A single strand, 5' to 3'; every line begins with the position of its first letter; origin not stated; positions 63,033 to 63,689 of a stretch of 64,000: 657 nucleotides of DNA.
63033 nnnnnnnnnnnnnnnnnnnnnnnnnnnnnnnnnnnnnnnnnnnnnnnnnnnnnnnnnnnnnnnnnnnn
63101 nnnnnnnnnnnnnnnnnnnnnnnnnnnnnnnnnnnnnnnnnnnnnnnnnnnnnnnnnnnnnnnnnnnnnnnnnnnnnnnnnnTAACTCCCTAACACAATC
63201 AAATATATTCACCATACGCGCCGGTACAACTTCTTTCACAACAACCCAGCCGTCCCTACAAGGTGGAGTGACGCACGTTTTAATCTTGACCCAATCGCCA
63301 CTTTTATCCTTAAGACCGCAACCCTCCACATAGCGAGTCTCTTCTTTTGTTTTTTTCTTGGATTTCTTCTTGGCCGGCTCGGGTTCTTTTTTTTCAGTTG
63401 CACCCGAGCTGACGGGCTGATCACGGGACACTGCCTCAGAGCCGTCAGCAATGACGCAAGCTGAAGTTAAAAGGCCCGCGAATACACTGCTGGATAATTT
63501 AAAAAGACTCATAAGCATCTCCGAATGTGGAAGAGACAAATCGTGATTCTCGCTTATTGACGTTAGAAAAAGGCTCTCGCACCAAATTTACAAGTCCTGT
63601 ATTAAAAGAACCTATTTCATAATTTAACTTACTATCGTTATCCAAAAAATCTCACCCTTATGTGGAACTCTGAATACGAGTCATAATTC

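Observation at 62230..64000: Tandemly duplicated 4-Cys lipoprotein genes translationally coupled to an unassigned helical (possibly iron-dependent redox) protein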

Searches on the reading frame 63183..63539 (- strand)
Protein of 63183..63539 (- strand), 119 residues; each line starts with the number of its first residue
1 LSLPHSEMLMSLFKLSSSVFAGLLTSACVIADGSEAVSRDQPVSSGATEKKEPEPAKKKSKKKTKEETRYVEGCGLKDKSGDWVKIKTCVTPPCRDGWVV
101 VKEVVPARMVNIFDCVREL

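Call 7: search_protein_families(library=pfam, proteins=[window:63183-63539:-], max_evalue=1)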
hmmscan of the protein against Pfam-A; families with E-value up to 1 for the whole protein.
window:63183-63539:- (119 aa): 1 family
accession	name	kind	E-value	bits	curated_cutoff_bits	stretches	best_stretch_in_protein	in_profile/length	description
PF00428.24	Ribosomal_60s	-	0.056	14.4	28.1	1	29-74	38-85/88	60s Acidic ribosomal protein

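Call 8: search_protein_families(library=ncbifam, proteins=[window:63183-63539:-], max_evalue=1)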
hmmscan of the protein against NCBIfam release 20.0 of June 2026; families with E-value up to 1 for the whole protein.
window:63183-63539:- (119 aa): 0 families

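Call 30: find_homologous_proteins(query=A1)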
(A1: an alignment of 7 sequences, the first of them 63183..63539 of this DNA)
Query A1 (7 sequences) (119 aa, profile of the alignment): 12 proteins with E <= 0.001 among 1691 candidates.
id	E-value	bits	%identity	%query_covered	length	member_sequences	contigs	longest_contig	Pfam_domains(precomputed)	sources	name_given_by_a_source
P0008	7.1e-55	202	40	92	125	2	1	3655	-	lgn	-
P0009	5.2e-54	200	40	92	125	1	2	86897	-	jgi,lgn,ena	-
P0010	2.3e-53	198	38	92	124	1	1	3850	-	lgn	-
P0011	2.8e-50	188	35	92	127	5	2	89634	-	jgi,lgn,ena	-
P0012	9.2e-49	183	41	92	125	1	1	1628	-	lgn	-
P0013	7.2e-48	180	40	92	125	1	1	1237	-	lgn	-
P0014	2.3e-47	178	57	96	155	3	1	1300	-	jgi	jgi:hypothetical protein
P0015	5.3e-45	171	57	99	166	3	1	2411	-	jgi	jgi:hypothetical protein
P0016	5.0e-43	164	100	92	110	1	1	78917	-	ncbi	ncbi:MAG: hypothetical protein WCL28_00280 [bacterium]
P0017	1.5e-42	163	54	92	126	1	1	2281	-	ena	-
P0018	1.3e-41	160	92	92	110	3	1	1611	-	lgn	-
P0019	2.9e-20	91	35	54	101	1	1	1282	-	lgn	-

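Call 32: find_encoding_contigs(protein=P0016, flank=10000, max_places=3)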
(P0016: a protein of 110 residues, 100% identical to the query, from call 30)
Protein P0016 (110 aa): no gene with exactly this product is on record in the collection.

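Call 49: find_encoding_contigs(protein=P0015, flank=3000, max_places=2)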
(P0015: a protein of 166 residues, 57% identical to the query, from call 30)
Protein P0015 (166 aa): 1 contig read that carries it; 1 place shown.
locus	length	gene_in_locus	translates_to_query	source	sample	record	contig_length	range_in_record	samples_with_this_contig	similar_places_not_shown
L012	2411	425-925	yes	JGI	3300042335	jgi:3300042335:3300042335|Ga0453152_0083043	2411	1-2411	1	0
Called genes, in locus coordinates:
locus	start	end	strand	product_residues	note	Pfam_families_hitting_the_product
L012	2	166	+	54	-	?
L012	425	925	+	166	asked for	-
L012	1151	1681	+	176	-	-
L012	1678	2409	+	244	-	?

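Call 50: find_encoding_contigs(protein=P0017, flank=3000, max_places=2)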
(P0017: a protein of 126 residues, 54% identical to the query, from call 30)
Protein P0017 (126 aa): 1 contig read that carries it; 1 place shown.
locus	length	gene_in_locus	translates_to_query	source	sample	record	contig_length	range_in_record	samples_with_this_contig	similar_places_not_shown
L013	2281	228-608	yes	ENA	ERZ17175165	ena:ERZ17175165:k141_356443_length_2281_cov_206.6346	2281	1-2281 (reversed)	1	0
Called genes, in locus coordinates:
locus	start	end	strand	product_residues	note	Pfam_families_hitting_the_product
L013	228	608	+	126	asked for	-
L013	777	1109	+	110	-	-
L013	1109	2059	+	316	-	-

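Call 66: find_encoding_contigs(protein=P0019, flank=3000, max_places=2)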
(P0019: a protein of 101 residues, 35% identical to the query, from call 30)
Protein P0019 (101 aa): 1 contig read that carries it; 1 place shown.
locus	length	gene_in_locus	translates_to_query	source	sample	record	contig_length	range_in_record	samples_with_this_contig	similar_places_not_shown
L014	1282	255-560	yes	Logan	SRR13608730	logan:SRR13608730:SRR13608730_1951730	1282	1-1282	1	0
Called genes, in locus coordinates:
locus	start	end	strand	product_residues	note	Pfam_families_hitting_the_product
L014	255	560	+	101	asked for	-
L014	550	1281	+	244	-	?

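Call 69: predict_structure(alignment_id=A5)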
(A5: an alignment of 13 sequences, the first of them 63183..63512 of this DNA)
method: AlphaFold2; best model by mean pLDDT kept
length: 110 residues; sequences in the alignment: 13
mean_pLDDT: 55.9   pTM: 0.30
mean pLDDT of the five models: 55.9, 55.8, 54.3, 53.8, 51.4
residues with pLDDT >= 90: 0; 70-90: 18; 50-70: 53; < 50: 39
segments of 3 or more residues with pLDDT < 50: 17-32, 34-44, 107-110
pLDDT, mean of each block of 10 residues (from residue 1): 48 48 40 44 49 60 75 72 66 66 48
secondary structure, 60 per line:
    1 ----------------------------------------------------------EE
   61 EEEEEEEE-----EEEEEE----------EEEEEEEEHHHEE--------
elements in order: E59-68 E74-79 E90-97

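Call 71: search_protein_families(library=phrogs, proteins=[window:63183-63512:-], max_evalue=0.1)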
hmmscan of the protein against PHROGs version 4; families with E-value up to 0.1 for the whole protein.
window:63183-63512:- (110 aa): 1 family
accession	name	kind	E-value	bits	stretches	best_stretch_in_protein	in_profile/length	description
phrog_29603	-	unknown function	0.065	13.7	1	36-63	26-53/190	-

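Call 76: fold_search(model_id=the predicted structure, library=pdb)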
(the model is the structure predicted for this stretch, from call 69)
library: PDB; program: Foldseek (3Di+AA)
matches with E <= 10: 30; with E <= 0.001: 0
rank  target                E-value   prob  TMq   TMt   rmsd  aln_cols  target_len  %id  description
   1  2m0o_MODEL_1_A        3.1e+00  0.04  0.18  0.22  14.3        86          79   16  The solution structure of human PHF1 in complex with H3K36me3 (released 2013-01-16)
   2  7ut1_b                4.6e+00  0.03  0.16  0.09   7.1        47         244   19  Higher-order assembly of multiple MMTV strand transfer complex intasomes (released 2022-08-24)
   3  3r5a_B                4.9e+00  0.04  0.14  0.05   7.8        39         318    8  Pseudomonas aeruginosa DapD (PA3666) in complex with D-2-aminopimelate (released 2012-01-25)
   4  3r5a_C                5.6e+00  0.04  0.14  0.05   7.7        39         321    8  Pseudomonas aeruginosa DapD (PA3666) in complex with D-2-aminopimelate (released 2012-01-25)
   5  9s9g_F                6.0e+00  0.03  0.12  0.08   8.3        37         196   16  S. islandicus CdvA filament (X-ray) (released 2026-01-28)
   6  9g25_C                6.4e+00  0.03  0.18  0.20   8.1        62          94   10  snR30 snoRNP - State 1 - Utp23-Krr1-deltaC3 (released 2025-06-18)
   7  7ut1_h                6.4e+00  0.02  0.16  0.09   6.5        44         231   20  Higher-order assembly of multiple MMTV strand transfer complex intasomes (released 2022-08-24)
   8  7dou_4                7.3e+00  0.01  0.12  0.10  11.7        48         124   19  Trimeric cement protein structure of Helicobacter pylori bacteriophage KHP40 (released 2021-10-27)
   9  6sw9_W                7.3e+00  0.01  0.11  0.14   8.7        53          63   11  IC2A model of cryo-EM structure of a full archaeal ribosomal translation initiation complex devoid of aIF1 in P. abyss (released 2020-02-19)
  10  3r5c_B                7.8e+00  0.03  0.14  0.05   8.2        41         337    7  Pseudomonas aeruginosa DapD (PA3666) in complex with CoA and succinate (released 2012-01-25)
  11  3ih5_C                7.8e+00  0.01  0.13  0.08   9.1        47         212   19  Crystal Structure of Electron Transfer Flavoprotein alpha-subunit from Bacteroides thetaiotaomicron (released 2009-09-08)
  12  7jn3_B                7.8e+00  0.01  0.13  0.08   9.9        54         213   22  Cryo-EM structure of Rous sarcoma virus cleaved synaptic complex (CSC) with HIV-1 integrase strand transfer inhibitor  (released 2021-03-17)
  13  3r5d_A                8.3e+00  0.06  0.17  0.06   6.8        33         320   12  Pseudomonas aeruginosa DapD (PA3666) apoprotein (released 2012-01-25)
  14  7vrp_C                8.3e+00  0.02  0.15  0.04  13.1        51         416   14  Structure of infectious bursal disease virus Gx strain (released 2022-03-30)
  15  3r5b_E                8.3e+00  0.02  0.14  0.06   7.2        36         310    6  Pseudomonas aeruginosa DapD (PA3666) in complex with L-2-aminopimelate (released 2012-01-25)
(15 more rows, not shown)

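Call 94: find_related_loci(query=A5, collection=metagenome_contigs, flank=4000)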
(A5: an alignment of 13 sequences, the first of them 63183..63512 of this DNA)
Query A5 (110 aa) in metagenome_contigs; peptide patterns used: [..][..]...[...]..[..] (x = any residue, [..] = any of these).
22 stretches matched a pattern; 3 encode a relative of the query (tblastn E <= 1e-3); 3 distinct loci.
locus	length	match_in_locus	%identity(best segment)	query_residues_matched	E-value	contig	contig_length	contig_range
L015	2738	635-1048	53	1-110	1e-37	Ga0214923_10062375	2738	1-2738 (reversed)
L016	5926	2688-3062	40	1-110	5e-21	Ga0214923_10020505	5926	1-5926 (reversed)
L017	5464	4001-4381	35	1-110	3e-16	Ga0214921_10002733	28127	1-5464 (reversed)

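Call 101: search_protein_families(library=padloc, proteins=[window:63183-63512:-, L015:1212-1811:+], max_evalue=0.1)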
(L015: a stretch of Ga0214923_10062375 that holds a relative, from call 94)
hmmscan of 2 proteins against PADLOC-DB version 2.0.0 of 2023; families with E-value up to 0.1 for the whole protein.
window:63183-63512:- (110 aa): 0 families

L015:1212-1811:+ (200 aa): 0 families
